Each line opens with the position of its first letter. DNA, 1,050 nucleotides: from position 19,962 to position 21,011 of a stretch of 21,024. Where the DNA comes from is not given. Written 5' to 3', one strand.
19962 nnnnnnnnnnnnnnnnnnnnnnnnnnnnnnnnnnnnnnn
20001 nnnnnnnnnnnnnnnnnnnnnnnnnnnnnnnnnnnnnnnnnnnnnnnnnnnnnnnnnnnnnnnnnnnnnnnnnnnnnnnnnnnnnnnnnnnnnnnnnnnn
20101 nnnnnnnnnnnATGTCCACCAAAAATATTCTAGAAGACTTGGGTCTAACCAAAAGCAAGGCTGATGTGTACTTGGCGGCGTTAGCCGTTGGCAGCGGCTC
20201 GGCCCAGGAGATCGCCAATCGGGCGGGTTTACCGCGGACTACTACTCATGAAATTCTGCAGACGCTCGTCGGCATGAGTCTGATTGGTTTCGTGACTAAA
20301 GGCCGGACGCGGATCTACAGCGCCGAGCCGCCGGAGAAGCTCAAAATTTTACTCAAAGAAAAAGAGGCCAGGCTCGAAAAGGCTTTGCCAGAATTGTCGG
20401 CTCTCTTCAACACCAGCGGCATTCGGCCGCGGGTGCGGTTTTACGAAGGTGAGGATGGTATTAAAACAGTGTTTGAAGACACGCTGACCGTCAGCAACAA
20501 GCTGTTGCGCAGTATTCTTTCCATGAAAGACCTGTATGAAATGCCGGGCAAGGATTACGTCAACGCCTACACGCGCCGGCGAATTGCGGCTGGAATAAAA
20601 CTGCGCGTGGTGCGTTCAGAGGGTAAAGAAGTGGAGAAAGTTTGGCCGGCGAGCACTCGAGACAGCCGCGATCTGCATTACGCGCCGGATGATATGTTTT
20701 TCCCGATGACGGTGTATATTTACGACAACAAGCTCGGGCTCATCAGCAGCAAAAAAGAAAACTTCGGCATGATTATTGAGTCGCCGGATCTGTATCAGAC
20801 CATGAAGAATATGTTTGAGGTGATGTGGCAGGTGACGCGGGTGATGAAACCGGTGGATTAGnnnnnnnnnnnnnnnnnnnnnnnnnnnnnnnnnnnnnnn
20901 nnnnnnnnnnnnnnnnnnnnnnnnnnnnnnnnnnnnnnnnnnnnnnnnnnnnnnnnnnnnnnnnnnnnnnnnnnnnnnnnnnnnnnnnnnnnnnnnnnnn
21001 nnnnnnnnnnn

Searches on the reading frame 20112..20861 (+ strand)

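Call 14: search_protein_families(library=pfam, max_evalue=0.001, proteins=[window:20112-20861:+])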
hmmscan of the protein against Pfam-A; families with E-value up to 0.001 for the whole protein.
window:20112-20861:+ (249 aa): 2 families
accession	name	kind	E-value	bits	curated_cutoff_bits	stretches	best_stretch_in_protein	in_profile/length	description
PF01978.25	TrmB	-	9.7e-11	41.8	25.6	1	7-75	1-68/68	Sugar-specific transcriptional regulator TrmB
PF09339.16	HTH_IclR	-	1.1e-08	35.2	22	1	29-56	19-46/52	IclR helix-turn-helix domain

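Call 84: search_protein_families(library=padloc, max_evalue=0.01, proteins=[window:20112-20861:+])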
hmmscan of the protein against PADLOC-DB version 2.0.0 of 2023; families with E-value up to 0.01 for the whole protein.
window:20112-20861:+ (249 aa): 3 families
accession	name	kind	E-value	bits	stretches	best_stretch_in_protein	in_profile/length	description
PDLC01858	CARF3--CARF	-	2.2e-05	22.5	1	10-65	140-194/204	-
PDLC01438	Csa3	-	0.00021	19.5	1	21-101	154-223/305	"CAS-I,CAS-II,CAS-III,CAS-IV,CAS-V,CAS-VI; associated_signaling"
PDLC01857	CARF3--CARF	-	0.0088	13.7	0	11-73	128-187/201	-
